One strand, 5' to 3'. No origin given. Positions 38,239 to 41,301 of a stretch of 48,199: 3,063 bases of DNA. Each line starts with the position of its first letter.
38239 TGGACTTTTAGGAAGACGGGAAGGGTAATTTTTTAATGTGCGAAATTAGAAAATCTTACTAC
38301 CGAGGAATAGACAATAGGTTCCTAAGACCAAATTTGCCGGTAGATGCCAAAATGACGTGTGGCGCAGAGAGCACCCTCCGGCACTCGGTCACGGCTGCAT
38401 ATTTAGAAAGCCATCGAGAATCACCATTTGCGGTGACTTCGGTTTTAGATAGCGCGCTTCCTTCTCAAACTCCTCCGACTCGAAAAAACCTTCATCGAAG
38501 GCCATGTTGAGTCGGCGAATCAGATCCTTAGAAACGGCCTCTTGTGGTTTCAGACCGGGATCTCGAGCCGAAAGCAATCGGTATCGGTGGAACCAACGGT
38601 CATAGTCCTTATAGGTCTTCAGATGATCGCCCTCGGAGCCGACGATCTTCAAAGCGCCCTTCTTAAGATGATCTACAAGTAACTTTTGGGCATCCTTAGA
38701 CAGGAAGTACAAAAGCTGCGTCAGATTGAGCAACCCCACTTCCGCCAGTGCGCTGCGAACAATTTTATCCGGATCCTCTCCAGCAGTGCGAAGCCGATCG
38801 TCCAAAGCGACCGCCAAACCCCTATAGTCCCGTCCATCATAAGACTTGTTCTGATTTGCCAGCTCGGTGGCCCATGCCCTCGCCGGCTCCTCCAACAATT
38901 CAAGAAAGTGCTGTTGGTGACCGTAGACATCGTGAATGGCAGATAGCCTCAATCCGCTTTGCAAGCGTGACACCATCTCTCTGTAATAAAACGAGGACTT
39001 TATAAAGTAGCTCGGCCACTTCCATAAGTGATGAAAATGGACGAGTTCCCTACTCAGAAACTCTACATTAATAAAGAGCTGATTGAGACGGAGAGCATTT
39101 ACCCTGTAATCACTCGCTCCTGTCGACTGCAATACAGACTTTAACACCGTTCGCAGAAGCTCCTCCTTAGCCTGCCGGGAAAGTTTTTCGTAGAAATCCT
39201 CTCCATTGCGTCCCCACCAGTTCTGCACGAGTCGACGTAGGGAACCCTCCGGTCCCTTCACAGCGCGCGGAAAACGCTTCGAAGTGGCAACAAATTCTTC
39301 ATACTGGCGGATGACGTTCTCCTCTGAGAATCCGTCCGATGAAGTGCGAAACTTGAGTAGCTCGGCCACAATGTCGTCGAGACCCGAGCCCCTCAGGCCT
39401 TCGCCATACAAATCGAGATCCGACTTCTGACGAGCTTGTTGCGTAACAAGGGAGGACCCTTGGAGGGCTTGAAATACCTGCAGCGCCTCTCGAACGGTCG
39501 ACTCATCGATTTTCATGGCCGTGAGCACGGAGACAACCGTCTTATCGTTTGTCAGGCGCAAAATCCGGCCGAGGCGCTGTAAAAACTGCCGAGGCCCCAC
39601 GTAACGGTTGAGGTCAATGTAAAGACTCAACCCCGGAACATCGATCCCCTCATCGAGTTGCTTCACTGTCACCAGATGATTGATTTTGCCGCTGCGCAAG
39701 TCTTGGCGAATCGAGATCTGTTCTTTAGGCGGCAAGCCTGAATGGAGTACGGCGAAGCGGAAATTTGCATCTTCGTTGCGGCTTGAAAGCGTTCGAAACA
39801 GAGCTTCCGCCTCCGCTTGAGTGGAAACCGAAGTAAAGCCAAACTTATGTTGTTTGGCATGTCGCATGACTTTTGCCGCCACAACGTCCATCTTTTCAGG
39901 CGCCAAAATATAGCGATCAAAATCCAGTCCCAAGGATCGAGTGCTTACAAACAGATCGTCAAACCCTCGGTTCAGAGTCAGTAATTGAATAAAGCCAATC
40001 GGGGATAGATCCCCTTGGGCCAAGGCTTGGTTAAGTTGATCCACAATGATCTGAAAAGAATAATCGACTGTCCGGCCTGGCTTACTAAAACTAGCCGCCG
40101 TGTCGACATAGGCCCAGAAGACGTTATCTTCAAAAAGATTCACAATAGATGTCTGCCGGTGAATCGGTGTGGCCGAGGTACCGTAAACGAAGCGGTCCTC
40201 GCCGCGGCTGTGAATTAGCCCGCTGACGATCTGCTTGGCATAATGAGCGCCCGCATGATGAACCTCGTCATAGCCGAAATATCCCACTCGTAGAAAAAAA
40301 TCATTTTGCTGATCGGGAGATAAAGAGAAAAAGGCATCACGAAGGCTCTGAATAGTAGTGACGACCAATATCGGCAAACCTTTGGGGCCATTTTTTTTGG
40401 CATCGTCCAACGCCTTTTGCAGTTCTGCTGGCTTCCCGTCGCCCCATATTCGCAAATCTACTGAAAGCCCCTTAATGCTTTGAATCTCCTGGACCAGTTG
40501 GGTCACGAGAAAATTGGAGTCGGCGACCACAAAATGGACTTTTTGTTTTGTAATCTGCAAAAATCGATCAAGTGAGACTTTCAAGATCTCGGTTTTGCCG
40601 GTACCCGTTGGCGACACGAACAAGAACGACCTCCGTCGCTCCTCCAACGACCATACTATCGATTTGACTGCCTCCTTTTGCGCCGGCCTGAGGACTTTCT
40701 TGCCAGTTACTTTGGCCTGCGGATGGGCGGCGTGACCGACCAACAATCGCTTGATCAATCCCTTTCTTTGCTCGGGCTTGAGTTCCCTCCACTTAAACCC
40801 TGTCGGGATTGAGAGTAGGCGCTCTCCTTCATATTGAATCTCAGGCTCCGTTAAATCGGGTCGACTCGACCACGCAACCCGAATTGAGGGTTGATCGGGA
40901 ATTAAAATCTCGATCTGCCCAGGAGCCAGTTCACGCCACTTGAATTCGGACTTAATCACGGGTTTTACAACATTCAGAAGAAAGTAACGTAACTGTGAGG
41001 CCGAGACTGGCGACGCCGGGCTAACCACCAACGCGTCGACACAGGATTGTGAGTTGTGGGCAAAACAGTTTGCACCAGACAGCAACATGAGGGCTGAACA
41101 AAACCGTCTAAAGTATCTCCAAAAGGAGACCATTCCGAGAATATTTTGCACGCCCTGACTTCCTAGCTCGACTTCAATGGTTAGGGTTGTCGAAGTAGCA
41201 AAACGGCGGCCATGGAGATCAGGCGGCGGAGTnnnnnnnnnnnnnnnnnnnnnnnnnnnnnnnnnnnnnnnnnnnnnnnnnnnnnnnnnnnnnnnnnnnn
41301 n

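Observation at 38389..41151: A Sec-signal-bearing SF2 DEVH helicase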

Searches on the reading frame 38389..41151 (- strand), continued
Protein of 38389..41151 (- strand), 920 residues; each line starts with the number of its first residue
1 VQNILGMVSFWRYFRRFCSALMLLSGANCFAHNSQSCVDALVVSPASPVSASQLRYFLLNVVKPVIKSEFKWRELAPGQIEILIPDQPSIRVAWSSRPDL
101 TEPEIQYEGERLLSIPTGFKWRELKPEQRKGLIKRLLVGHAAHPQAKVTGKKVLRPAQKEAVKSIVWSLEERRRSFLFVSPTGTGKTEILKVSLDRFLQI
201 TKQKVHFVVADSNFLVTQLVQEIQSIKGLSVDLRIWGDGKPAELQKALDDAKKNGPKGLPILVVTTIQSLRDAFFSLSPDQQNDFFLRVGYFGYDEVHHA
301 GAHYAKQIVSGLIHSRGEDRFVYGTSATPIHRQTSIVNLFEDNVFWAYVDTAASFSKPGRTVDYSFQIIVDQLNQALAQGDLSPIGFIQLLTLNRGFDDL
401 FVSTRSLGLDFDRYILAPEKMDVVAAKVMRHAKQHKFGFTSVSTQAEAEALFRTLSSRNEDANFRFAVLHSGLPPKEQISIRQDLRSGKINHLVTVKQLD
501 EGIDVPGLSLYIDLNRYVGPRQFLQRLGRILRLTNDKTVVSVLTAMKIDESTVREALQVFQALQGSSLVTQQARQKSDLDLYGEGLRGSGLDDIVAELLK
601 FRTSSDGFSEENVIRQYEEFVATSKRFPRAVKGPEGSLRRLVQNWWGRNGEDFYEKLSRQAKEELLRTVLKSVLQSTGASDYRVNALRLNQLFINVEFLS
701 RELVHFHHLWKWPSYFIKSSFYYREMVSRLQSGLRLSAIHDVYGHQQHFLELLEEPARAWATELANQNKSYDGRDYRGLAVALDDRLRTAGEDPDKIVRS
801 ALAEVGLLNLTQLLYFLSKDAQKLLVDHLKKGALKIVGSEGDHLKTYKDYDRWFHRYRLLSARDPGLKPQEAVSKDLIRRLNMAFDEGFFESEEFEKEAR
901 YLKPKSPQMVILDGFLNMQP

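Call 57: predict_structure(alignment_id=A2)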
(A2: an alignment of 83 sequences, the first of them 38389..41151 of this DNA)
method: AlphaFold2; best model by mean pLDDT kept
length: 920 residues; sequences in the alignment: 83
mean_pLDDT: 75.0   pTM: 0.67
mean pLDDT of the five models: 75.0, 74.8, 73.6, 73.2, 72.4
residues with pLDDT >= 90: 423; 70-90: 142; 50-70: 160; < 50: 195
segments of 3 or more residues with pLDDT < 50: 1-3, 28-32, 582-588, 628-652, 676-684, 686-688, 690-692, 699-723, 728-774, 836-839, 864-877, 888-920
pLDDT, mean of each block of 10 residues (from residue 1): 57 69 52 55 67 94 94 92 92 94 89 95 95 96 85 93 97 97 96 95 93 92 94 83 85 89 96 95 95 96 95 92 96 91 96 94 86 95 92 80 94 95 95 95 97 97 96 95 95 95 91 94 94 95 90 84 73 53 48 70 61 67 55 38 41 50 53 47 46 50 43 40 47 33 36 44 41 59 74 67 63 74 72 53 51 58 46 47 50 43 35 33
secondary structure, 60 per line:
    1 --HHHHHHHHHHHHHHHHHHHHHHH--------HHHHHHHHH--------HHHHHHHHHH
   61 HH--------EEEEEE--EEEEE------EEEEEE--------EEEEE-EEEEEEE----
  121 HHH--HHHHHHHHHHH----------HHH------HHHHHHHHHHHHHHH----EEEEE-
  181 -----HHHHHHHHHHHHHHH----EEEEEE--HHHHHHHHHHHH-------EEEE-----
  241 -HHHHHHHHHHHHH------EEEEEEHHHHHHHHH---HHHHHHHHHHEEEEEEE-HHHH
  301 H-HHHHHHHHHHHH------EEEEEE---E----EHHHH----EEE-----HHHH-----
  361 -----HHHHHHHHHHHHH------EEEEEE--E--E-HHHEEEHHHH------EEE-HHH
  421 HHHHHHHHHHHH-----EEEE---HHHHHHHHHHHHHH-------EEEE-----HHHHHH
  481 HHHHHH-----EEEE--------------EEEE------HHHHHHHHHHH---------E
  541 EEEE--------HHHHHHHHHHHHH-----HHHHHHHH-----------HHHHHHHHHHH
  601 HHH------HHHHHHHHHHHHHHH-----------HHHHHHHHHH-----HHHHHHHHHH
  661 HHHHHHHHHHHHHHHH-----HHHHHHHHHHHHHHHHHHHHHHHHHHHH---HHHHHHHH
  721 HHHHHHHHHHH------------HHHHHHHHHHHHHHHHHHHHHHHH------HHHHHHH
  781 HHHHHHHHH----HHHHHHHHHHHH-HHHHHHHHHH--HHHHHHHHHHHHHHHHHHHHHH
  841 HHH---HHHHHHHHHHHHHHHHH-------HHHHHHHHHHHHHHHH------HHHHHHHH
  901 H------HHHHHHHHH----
elements in order (helices of 4 or more, strands of 3 or more residues): H3-25 H34-42 H51-62 E71-76 E79-83 E90-95 E104-108 E110-116 H126-136 H156-170 E175-179 H186-200 E205-210 H213-224 E232-235 H242-254 E261-266 H267-275 H279-288 E289-295 H297-301 H303-314 E321-326 H336-339 E344-346 H352-355 H366-378 E385-390 E401-403 H404-407 E414-416 H418-432 E438-441 H445-458 E466-469 H475-486 E492-495 E510-513 H520-530 E540-544 H553-565 H571-578 H590-603 H610-624 H636-645 H651-676 H682-709 H713-731 H744-767 H774-789 H794-805 H807-816 H819-843 H847-863 H871-886 H893-901 H908-916

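Call 59: fold_search(model_id=the predicted structure, library=pdb)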
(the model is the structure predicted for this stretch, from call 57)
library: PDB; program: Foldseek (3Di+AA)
matches with E <= 10: 1796; with E <= 0.001: 1011
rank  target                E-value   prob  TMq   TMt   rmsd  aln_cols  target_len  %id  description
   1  7pli_J                9.8e-15  1.00  0.30  0.57   7.2       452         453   15  DEAD-box helicase DbpA bound to single stranded RNA and ADP/BeF3 (released 2022-09-07)
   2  7vdt_A                1.2e-14  1.00  0.31  0.44  14.9       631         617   12  The motor-nucleosome module of human chromatin remodeling PBAF-nucleosome complex (released 2022-05-18)
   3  8h5y_A                1.9e-14  1.00  0.28  0.43   6.6       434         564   18  Crystal structure of RadD- ADP complex (released 2023-10-18)
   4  6jde_A                2.0e-14  1.00  0.28  0.44   6.3       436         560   18  crystal structure of a DNA repair protein (released 2019-06-26)
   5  8h5y_B                2.1e-14  1.00  0.28  0.42   7.0       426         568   18  Crystal structure of RadD- ADP complex (released 2023-10-18)
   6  7pli_B                2.2e-14  1.00  0.30  0.56   7.3       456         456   15  DEAD-box helicase DbpA bound to single stranded RNA and ADP/BeF3 (released 2022-09-07)
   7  6jde_B                2.5e-14  1.00  0.28  0.43   6.5       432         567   17  crystal structure of a DNA repair protein (released 2019-06-26)
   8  5sup_A                4.4e-14  1.00  0.31  0.66   7.9       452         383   16  Crystal structure of the Sub2-Yra1 complex in association with RNA (released 2017-01-18)
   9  5sup_C                4.4e-14  1.00  0.31  0.65   7.8       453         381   17  Crystal structure of the Sub2-Yra1 complex in association with RNA (released 2017-01-18)
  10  7pmq_A                6.1e-14  1.00  0.30  0.56   6.8       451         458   16  DEAD-box helicase DbpA in the active conformation bound to a hairpin loop RNA and ADP/BeF3 (released 2022-09-14)
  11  7znj_A                6.1e-14  1.00  0.29  0.62   8.8       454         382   16  Structure of an ALYREF-exon junction complex hexamer (released 2023-04-12)
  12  7pli_A                7.2e-14  1.00  0.30  0.56   7.3       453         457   15  DEAD-box helicase DbpA bound to single stranded RNA and ADP/BeF3 (released 2022-09-07)
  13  8enk_A                8.1e-14  1.00  0.31  0.66   7.0       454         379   14  Crystal structure of UAP56 in complex with Tho1, the yeast homolog of human SARNP (released 2023-08-16)
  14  7pmm_B                9.0e-14  1.00  0.31  0.59   7.5       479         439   15  DEAD-box helicase DbpA in the active conformation bound to a ss/dsRNA junction and ADP/BeF3 (released 2022-09-14)
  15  6l5m_A                1.1e-13  1.00  0.17  0.38  21.7       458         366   17  Crystal structure of human DEAD-box RNA helicase DDX21 in complex with AMP (released 2020-06-17)
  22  7clg_A                1.8e-13  1.00  0.28  0.31   9.4       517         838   17  Crystal structure of the ATP-dependent restriction endonuclease SauUSI (released 2021-01-20)
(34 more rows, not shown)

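Call 71: search_protein_families(library=padloc, proteins=[window:38389-41151:-], max_evalue=0.001)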
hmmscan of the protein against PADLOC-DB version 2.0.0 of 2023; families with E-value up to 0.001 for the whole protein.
window:38389-41151:- (920 aa): 11 families
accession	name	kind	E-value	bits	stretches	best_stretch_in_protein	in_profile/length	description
PDLC02707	PbeA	-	1.6e-24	84.5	2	459-543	544-627/672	PbeA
PDLC02704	PbeA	-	1.3e-19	68.1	1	144-543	250-641/682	PbeA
PDLC02706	PbeA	-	1.8e-15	54.6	1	476-542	602-668/722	PbeA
PDLC03658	mREase_IV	-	3.3e-09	33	1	438-544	454-556/953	Type IV methyl-directed restriction enzyme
PDLC01439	typeIV_DinG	-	6.5e-07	26.4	1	149-224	12-81/575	CAS-IV-A; associated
PDLC03659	mREase_IV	-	7e-07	25.5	1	460-554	480-574/945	Type IV methyl-directed restriction enzyme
PDLC01770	Cas3g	-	2.5e-05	21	1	418-577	234-389/733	-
PDLC02705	PbeA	-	4e-05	20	1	421-542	513-629/691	PbeA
PDLC02870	DpdF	-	0.00046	16.8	0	421-530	212-317/534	DpdF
PDLC02703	PbeA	-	0.00055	16.6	0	484-535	550-601/626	PbeA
PDLC02503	BrxHI|BrxHII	-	0.00055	16.3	0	439-540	252-349/698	BrxHI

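Call 75: find_encoding_contigs(protein=P0095, flank=10000, max_places=2)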
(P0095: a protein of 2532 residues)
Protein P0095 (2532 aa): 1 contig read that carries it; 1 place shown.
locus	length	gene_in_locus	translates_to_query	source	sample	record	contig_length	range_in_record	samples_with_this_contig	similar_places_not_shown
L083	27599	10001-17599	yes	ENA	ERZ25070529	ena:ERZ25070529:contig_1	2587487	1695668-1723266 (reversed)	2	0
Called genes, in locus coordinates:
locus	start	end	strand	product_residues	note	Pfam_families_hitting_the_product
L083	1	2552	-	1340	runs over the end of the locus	PF18501:REC1, PF21918:cas_Cpf1_2nd, PF22222:Cpf1_PI-like, PF18516:RuvC_1, PF18510:NUC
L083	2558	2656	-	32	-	-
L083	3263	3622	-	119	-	PF14302:DUF4377 (weak)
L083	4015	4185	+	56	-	-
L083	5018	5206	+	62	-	PF09499:RE_ApaLI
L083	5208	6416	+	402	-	PF13847:Methyltransf_31 (faint), PF01555:N6_N4_Mtase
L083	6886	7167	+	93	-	-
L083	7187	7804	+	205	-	-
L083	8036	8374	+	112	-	-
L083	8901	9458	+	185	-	PF04945:YHS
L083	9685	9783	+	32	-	-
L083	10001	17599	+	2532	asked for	PF00270:DEAD, PF04851:ResIII, PF00271:Helicase_C, PF10210:MRP-S32 (faint)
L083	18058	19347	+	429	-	-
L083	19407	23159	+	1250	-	PF00270:DEAD (weak), PF04851:ResIII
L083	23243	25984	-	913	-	PF04760:IF2_N (weak), PF00009:GTP_EFTU, PF01926:MMR_HSR1, PF22042:EF-G_D2, PF03144:GTP_EFTU_D2 (faint), PF11987:IF-2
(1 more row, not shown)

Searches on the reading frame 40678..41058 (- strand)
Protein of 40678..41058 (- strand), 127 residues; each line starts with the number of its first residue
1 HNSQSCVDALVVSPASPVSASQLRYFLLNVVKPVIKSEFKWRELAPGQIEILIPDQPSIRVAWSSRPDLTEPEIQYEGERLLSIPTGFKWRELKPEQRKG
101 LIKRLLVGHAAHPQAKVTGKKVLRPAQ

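Call 56: search_protein_families(library=pfam, proteins=[window:40678-41058:-], max_evalue=10)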
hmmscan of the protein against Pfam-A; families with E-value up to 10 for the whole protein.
seq(127 aa): 0 families
